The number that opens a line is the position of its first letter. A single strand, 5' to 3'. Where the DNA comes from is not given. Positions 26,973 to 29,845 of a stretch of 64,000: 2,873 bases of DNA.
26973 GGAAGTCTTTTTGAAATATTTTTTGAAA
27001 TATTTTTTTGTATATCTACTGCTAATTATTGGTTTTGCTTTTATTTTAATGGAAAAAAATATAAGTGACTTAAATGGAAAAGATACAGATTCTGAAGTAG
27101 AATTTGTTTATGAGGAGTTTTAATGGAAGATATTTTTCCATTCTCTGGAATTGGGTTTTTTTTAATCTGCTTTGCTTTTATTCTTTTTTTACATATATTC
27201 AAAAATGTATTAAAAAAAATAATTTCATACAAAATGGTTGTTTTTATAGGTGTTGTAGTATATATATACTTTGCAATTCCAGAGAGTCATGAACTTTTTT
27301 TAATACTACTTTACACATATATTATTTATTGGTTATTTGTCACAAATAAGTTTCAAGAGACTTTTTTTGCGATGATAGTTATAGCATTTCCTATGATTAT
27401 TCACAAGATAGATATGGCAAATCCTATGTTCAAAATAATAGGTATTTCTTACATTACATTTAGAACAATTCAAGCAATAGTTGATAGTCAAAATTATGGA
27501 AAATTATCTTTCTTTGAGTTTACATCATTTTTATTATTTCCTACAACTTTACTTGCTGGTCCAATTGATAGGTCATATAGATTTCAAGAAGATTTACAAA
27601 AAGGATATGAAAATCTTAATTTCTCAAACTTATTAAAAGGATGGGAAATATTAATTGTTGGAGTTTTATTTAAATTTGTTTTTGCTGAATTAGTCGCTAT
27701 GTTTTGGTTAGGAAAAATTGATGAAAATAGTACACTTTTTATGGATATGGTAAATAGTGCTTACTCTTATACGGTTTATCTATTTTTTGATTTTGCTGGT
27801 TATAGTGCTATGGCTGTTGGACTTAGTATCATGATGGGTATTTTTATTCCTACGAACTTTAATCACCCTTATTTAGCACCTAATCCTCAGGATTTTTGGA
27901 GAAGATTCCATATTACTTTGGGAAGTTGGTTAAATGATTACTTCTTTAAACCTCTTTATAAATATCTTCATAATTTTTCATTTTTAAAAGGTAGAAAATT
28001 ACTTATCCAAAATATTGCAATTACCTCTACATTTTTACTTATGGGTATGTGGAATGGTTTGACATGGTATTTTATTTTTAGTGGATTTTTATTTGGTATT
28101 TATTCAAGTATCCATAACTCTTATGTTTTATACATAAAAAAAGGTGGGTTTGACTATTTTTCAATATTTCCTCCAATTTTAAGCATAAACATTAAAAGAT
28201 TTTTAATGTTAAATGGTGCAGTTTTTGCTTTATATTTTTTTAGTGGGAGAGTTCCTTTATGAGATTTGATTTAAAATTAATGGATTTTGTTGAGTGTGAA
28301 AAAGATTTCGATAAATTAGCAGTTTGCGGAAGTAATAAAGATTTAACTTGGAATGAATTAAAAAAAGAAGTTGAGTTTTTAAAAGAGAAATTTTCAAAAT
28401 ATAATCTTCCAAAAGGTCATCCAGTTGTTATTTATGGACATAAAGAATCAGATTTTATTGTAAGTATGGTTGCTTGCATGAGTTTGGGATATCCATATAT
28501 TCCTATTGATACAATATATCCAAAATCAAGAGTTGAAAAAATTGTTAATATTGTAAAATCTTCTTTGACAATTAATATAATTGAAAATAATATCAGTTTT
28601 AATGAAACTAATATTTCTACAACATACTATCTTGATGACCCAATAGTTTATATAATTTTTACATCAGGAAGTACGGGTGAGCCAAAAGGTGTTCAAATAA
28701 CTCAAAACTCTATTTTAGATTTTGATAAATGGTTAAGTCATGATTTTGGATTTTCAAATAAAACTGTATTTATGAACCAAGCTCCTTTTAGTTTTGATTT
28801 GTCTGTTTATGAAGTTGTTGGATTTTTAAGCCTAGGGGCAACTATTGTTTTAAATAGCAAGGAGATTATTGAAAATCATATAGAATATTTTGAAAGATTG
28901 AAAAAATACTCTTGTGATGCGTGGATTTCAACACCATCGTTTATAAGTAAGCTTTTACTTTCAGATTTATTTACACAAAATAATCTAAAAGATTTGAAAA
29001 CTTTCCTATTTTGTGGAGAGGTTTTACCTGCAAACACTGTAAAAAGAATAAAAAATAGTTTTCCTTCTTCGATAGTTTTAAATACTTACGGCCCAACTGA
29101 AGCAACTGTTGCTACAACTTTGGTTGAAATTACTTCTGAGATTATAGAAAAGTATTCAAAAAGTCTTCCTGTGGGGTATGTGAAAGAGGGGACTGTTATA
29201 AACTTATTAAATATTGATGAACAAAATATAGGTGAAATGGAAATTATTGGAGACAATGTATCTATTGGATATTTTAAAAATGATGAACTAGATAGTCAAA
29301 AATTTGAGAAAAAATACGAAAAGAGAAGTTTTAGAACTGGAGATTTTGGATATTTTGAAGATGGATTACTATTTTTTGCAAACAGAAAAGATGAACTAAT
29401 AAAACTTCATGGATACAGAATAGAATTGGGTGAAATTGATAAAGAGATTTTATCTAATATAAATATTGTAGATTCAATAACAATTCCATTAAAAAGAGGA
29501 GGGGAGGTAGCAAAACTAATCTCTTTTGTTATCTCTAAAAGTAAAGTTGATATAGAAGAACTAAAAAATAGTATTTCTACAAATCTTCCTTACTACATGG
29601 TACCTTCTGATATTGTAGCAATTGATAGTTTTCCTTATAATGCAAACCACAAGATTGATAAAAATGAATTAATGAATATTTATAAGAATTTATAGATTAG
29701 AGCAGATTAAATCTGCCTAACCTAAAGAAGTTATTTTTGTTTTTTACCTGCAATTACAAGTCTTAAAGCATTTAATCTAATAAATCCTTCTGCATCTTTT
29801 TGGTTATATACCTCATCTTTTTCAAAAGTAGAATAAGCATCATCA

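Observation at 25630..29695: Complete teichoic-acid-type D-alanylation operon (dltC-D-X-B-A) in a Gram-negative Campylobacterota host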

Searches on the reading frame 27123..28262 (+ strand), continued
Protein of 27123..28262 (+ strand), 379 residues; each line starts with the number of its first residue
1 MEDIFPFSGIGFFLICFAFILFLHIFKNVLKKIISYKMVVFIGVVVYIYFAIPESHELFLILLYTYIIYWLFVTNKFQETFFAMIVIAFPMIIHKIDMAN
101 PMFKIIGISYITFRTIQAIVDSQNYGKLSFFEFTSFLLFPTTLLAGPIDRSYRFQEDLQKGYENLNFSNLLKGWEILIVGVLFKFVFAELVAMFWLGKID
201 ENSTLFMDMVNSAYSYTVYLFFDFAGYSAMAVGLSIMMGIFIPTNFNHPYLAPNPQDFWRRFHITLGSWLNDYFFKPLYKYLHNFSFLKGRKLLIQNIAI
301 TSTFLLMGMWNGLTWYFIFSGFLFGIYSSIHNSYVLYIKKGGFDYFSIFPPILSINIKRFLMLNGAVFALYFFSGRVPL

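Call 73: get_annotated_region(hit=H2, flank=5000)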
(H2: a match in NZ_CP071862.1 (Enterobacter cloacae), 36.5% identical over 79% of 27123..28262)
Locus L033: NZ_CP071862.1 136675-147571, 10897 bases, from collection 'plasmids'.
description: Enterobacter cloacae strain GX1Z-1L plasmid pGX1Z-1L, complete sequence
organism: Enterobacter cloacae (NCBI taxid 550)
taxonomy: Bacteria; Pseudomonadota; Gammaproteobacteria; Enterobacterales; Enterobacteriaceae; Enterobacter; Enterobacter cloacae
host: -; source: swine,genomic assembly; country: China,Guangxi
typing (MOB-suite, as given by PLSDB): conjugative; replicon IncFIB,IncHI1A; relaxase MOBH; mating-pair formation MPF_F
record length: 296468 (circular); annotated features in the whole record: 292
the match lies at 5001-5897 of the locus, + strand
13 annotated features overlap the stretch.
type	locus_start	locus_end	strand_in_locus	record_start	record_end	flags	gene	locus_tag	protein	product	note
CDS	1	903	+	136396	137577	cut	-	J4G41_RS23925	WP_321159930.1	ATP-binding protein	-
CDS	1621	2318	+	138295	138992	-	-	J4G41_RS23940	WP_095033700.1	IS1-like element IS1B family transposase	GO:0006313 - DNA transposition [Evidence IEA]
CDS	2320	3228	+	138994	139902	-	-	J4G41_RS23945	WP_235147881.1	IS5-like element IS903B family transposase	GO:0006313 - DNA transposition [Evidence IEA]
CDS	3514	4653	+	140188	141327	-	-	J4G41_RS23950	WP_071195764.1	D-alanyl-lipoteichoic acid biosynthesis protein DltD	-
CDS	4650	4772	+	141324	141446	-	-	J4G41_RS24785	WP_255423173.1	hypothetical protein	-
CDS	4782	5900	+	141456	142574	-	-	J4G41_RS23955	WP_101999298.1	MBOAT family O-acyltransferase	-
CDS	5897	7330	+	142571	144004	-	-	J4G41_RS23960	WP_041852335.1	AMP-binding protein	-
CDS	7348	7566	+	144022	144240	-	-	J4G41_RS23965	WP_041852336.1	acyl carrier protein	GO:0006633 - fatty acid biosynthetic process [Evidence IEA]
CDS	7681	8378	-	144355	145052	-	-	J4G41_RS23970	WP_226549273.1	IS1 family transposase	-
CDS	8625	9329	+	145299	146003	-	-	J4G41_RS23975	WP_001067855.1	IS6-like element IS26 family transposase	GO:0006313 - DNA transposition [Evidence IEA]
CDS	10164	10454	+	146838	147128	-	-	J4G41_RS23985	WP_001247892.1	nucleotidyltransferase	-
CDS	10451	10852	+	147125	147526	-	-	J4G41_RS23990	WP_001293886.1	DUF86 domain-containing protein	-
CDS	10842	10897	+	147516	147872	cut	-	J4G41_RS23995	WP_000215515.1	cupin domain-containing protein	-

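Call 74: get_annotated_region(hit=H8, flank=4000)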
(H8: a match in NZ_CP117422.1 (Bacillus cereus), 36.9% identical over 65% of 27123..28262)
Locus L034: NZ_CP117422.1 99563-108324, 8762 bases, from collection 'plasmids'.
description: Bacillus cereus strain 2-6A plasmid p_unnamed1, complete sequence
organism: Bacillus cereus (NCBI taxid 1396)
taxonomy: Bacteria; Bacillota; Bacilli; Bacillales; Bacillaceae; Bacillus; Bacillus cereus
host: -; source: -; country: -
typing (MOB-suite, as given by PLSDB): non-mobilizable; replicon rep_cluster_125; mating-pair formation MPF_T
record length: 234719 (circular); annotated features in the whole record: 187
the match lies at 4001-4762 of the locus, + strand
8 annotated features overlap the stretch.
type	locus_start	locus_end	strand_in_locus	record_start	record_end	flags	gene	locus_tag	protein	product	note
CDS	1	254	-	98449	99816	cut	-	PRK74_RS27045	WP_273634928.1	helix-turn-helix domain-containing protein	-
CDS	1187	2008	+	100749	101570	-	-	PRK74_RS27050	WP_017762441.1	polysaccharide deacetylase family protein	GO:0005975 - carbohydrate metabolic process [Evidence IEA]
CDS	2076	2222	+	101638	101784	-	-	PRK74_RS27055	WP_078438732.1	teichoic acid D-Ala incorporation-associated protein DltX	-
CDS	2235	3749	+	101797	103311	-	dltA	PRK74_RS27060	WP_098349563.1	D-alanine--poly(phosphoribitol) ligase subunit DltA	GO:0019350 - teichoic acid biosynthetic process [Evidence IEA]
CDS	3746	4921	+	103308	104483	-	dltB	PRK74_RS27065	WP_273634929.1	D-alanyl-lipoteichoic acid biosynthesis protein DltB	GO:0070395 - lipoteichoic acid biosynthetic process [Evidence IEA]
CDS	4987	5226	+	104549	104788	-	dltC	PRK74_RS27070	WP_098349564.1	D-alanine--poly(phosphoribitol) ligase subunit DltC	GO:0019350 - teichoic acid biosynthetic process [Evidence IEA]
CDS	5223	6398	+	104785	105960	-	dltD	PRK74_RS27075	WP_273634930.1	D-alanyl-lipoteichoic acid biosynthesis protein DltD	GO:0070394 - lipoteichoic acid metabolic process [Evidence IEA]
CDS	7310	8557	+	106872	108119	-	-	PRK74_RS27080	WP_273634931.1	ADP-ribosyltransferase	-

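Call 77: find_homologous_proteins(query=P0303, max_evalue=1e-20)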
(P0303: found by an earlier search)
Query P0303 (372 aa): 574 proteins with E <= 1e-20 among 8000 candidates; the best 120 are listed.
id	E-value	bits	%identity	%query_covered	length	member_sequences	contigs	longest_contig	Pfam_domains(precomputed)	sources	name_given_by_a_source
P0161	1.6e-237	806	96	100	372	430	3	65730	-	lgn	-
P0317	5.4e-221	752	90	95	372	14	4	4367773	-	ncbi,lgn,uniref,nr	ncbi:membrane-bound O-acyltransferase [Dickeya lacustris]|uniref:Membrane-bound O-acyltransferase n=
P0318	1.1e-220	751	90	100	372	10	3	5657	-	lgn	-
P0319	3.3e-219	746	88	100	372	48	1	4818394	-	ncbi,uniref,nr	ncbi:membrane bound O-acyl transferase MBOAT family protein [Dickeya parazeae Ech586]|uniref:Membran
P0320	1.1e-218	744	88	100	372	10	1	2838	PF03062.25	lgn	-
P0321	3.4e-216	736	88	100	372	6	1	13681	-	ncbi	-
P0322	1.5e-215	734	87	95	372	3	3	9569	-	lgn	-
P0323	2.0e-212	723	86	100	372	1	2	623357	PF03062.25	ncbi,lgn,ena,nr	nr:MBOAT family O-acyltransferase [uncultured Enterobacter sp.]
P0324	2.2e-210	717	84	100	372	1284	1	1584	PF03062.25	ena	-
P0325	4.8e-210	716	85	100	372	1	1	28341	PF03062.25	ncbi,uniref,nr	ncbi:MBOAT family O-acyltransferase [Kosakonia sp. S42]|uniref:MBOAT family O-acyltransferase n=1 Ta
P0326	1.3e-198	678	81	100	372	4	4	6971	-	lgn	-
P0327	1.1e-188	645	79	100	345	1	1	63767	PF03062.25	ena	-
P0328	2.1e-183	628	73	100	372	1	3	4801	PF03062.25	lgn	-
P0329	2.5e-183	628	74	100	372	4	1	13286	PF03062.25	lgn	-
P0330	4.1e-183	627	74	100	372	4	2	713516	PF03062.25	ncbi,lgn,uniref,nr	ncbi:membrane-bound O-acyltransferase [Scandinavium sp. TWS1a]|uniref:MBOAT family O-acyltransferase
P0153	1.2e-83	300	49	81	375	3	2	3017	PF03062.25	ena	-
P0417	2.0e-83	299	45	93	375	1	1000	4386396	PF03062.25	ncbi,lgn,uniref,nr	ncbi:membrane-bound O-acyltransferase [Bordetella pertussis]|uniref:Probable alginate O-acetylase Al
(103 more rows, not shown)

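Call 79: find_encoding_contigs(protein=P0417, flank=5000, max_places=1)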
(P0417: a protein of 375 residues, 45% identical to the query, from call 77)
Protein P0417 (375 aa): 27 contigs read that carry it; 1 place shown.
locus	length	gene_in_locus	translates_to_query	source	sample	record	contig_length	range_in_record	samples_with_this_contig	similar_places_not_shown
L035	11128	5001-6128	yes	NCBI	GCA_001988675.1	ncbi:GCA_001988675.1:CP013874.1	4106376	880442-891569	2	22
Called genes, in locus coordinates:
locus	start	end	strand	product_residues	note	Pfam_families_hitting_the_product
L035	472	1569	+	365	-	PF13717:Zn_ribbon_4, PF13719:Zn_ribbon_5, PF11906:DUF3426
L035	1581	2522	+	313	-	PF00294:PfkB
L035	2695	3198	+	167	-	PF05433:Rick_17kDa_Anti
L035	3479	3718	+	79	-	PF00550:PP-binding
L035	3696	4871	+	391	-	PF04914:DltD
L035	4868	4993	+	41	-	-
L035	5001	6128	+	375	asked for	PF03062:MBOAT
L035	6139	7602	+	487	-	PF00501:AMP-binding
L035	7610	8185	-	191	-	PF02325:CCB3_YggT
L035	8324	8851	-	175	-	-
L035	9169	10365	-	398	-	PF00268:Ribonuc_red_sm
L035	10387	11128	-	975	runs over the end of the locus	PF03477:ATP-cone, PF00317:Ribonuc_red_lgN, PF02867:Ribonuc_red_lgC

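Call 87: find_homologous_proteins(query=P0135, max_evalue=1e-30)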
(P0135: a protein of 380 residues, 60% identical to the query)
Query P0135 (380 aa): 515 proteins with E <= 1e-30 among 5838 candidates; the best 120 are listed.
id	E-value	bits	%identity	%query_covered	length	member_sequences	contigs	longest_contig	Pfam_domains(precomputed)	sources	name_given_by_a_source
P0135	1.8e-244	829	100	100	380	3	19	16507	PF03062.25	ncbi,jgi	jgi:membrane protein involved in D-alanine export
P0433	1.4e-223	760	91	100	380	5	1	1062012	PF03062.25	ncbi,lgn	-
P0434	7.4e-213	725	100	87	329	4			PF03062.25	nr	nr:MBOAT family O-acyltransferase [Halodesulfovibrio sp. MK-HDV]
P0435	1.6e-191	655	76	100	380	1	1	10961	PF03062.25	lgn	-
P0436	2.6e-150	519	60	100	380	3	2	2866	PF03062.25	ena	-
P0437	1.0e-148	514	60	93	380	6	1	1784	PF03062.25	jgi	-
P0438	2.1e-148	513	60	100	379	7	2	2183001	PF03062.25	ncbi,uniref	ncbi:MBOAT family O-acyltransferase [Aliarcobacter lanthieri]|uniref:MBOAT family O-acyltransferase 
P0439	2.1e-148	513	60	100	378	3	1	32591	PF03062.25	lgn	-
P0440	3.5e-148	512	60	100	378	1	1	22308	PF03062.25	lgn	-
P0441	5.6e-148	511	60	100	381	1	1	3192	PF03062.25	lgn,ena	-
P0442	6.6e-148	511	61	100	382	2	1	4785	PF03062.25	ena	-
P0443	8.3e-148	511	60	100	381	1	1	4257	PF03062.25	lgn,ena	-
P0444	9.1e-148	511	60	100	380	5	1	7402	PF03062.25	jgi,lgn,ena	-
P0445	9.4e-148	511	60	100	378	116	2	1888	PF03062.25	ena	-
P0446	1.0e-147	510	60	100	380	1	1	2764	PF03062.25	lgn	-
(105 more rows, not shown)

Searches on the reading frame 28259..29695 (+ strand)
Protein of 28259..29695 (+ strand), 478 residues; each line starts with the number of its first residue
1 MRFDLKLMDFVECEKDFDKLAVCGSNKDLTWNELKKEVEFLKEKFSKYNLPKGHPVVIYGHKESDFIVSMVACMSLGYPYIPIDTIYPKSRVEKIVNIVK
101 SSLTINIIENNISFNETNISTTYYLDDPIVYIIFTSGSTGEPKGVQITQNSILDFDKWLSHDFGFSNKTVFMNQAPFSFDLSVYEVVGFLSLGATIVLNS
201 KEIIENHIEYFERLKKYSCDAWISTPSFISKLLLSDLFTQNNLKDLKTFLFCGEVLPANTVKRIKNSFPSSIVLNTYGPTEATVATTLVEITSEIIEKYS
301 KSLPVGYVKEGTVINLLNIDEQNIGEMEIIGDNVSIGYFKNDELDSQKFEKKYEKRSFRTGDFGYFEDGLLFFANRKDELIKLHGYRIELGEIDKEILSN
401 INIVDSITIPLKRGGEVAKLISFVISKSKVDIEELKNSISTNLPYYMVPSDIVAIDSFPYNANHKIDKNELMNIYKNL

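Call 3: search_protein_families(library=pfam, proteins=[window:28259-29695:+], max_evalue=0.01)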
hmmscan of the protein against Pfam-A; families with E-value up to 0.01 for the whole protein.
window:28259-29695:+ (478 aa): 2 families
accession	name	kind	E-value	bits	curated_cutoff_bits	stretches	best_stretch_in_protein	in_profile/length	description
PF00501.34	AMP-binding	-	5.8e-53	180.5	29.9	1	14-339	6-384/384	AMP-binding enzyme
PF13193.12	AMP-binding_C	-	0.0073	17.6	24.5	0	419-465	28-76/76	AMP-binding enzyme C-terminal domain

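Call 4: search_protein_families(library=ncbifam, proteins=[window:28259-29695:+], max_evalue=0.01)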
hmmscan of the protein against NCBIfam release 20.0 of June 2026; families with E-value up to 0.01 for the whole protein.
window:28259-29695:+ (478 aa): 100 families (the best 25 are shown)
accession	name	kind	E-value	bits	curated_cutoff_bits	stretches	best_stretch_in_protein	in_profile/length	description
NF003417.0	PRK04813.1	subfamily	2.5e-127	425.5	476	1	16-473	16-501/505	D-alanine--poly(phosphoribitol) ligase subunit DltA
TIGR01734.1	D-ala-DACP-lig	equivalog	2.9e-123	412.1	559.85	1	18-473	15-500/504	D-alanine--poly(phosphoribitol) ligase subunit DltA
TIGR01733.1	AA-adenyl-dom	subfamily_domain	1e-76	258.4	317.4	1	30-400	1-401/409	amino acid adenylation domain-containing protein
NF047350.1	aureusi_NRPS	equivalog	2.1e-59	200.7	2500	1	18-474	1449-1911/2373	aureusimine non-ribosomal peptide synthetase AusA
NF038078.1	NRPS_MxcG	equivalog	8.9e-51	172.3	2300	1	17-474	470-959/1442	myxochelin non-ribosomal peptide synthetase MxcG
NF004282.0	PRK05691.1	subfamily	5.6e-49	165.3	4090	1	18-471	1146-1622/4334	non-ribosomal peptide synthase/polyketide synthase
TIGR03098.1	ligase_PEP_1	hypoth_equivalog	1.1e-47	162.7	592.35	2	115-471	151-514/517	acyl-CoA ligase (AMP-forming), exosortase A system-associated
NF041803.1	NRPS_SolG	exception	4.7e-46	156.9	2200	1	129-471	712-1070/1163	solanimycin non-ribosomal peptide synthetase SolG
NF007605.2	PRK10252.1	equivalog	8.2e-43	146.1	2400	1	14-471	465-957/1292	enterobactin non-ribosomal peptide synthetase EntF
NF004837.0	PRK06187.1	subfamily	1.1e-38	132.8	476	2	127-476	170-523/531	long-chain-fatty-acid--CoA ligase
NF052269.1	Staph_lig_FadD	equivalog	3.8e-38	131.1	650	2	120-476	143-494/499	long-chain-fatty-acid--CoA ligase FadD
TIGR01923.1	menE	equivalog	1.4e-36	126.3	330.15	1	30-471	1-442/442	o-succinylbenzoate--CoA ligase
NF006182.0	PRK08316.1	subfamily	1.2e-35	123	663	2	120-477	164-519/523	fatty acyl-CoA synthetase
NF005702.0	PRK07514.1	subfamily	1.5e-32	112.7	558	2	118-477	148-502/506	malonyl-CoA synthase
NF002966.0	PRK03640.1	equivalog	2.3e-32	112.3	556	1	18-475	17-480/483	o-succinylbenzoate--CoA ligase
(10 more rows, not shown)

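Call 19: search_solved_structures(query=window:28259-29695:+, max_evalue=1e-20, show_alignments=2)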
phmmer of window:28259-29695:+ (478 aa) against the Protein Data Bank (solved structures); distinct sequences matched with E-value up to 1e-20: 70 (the best 60 are shown).
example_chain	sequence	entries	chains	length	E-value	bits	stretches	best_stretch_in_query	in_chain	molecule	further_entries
3fcc_A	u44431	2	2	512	1e-91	311.4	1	18-473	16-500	D-alanine--poly(phosphoribitol) ligase subunit 1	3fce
3dhv_A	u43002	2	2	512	1.2e-91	311.3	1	18-473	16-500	D-alanine-poly(phosphoribitol) ligase | D-alanine--poly(phosphoribitol) ligase subunit 1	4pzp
6mfy_A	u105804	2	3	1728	1.5e-86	294.5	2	14-474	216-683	Linear gramicidin synthase subunit A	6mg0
9be4_A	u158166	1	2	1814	1.8e-86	294.2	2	14-474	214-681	Linear gramicidin synthase subunit A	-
9be3_A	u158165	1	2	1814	1.8e-86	294.2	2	14-474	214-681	Linear gramicidin synthase subunit A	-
6mfz_A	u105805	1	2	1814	1.8e-86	294.2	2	14-474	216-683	Linear gramicidin synthase subunit A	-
9meh_A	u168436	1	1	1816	1.8e-86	294.2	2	14-474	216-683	Linear gramicidin synthase subunit A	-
3e7w_A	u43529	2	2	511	1.9e-85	290.8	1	27-470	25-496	D-alanine--poly(phosphoribitol) ligase subunit 1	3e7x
7vhv_D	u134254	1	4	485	2.1e-81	277.5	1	18-474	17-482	D-alanine--D-alanyl carrier protein ligase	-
7r27_A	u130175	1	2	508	4.8e-70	240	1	30-471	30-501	D-alanine--D-alanyl carrier protein ligase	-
3l8c_A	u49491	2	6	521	6.5e-69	236.3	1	9-476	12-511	D-alanine--poly(phosphoribitol) ligase subunit 1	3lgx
8xjz_C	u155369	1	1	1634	7.9e-61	209.6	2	64-474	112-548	Peptide synthetase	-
7thn_B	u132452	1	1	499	2.3e-46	162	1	52-474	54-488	L-proline--[L-prolyl-carrier protein] ligase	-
6o6e_B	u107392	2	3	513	3.4e-46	161.4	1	111-471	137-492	L-proline--[L-prolyl-carrier protein] ligase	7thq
1amu_A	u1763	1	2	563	2.1e-45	158.8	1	18-471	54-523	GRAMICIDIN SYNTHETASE 1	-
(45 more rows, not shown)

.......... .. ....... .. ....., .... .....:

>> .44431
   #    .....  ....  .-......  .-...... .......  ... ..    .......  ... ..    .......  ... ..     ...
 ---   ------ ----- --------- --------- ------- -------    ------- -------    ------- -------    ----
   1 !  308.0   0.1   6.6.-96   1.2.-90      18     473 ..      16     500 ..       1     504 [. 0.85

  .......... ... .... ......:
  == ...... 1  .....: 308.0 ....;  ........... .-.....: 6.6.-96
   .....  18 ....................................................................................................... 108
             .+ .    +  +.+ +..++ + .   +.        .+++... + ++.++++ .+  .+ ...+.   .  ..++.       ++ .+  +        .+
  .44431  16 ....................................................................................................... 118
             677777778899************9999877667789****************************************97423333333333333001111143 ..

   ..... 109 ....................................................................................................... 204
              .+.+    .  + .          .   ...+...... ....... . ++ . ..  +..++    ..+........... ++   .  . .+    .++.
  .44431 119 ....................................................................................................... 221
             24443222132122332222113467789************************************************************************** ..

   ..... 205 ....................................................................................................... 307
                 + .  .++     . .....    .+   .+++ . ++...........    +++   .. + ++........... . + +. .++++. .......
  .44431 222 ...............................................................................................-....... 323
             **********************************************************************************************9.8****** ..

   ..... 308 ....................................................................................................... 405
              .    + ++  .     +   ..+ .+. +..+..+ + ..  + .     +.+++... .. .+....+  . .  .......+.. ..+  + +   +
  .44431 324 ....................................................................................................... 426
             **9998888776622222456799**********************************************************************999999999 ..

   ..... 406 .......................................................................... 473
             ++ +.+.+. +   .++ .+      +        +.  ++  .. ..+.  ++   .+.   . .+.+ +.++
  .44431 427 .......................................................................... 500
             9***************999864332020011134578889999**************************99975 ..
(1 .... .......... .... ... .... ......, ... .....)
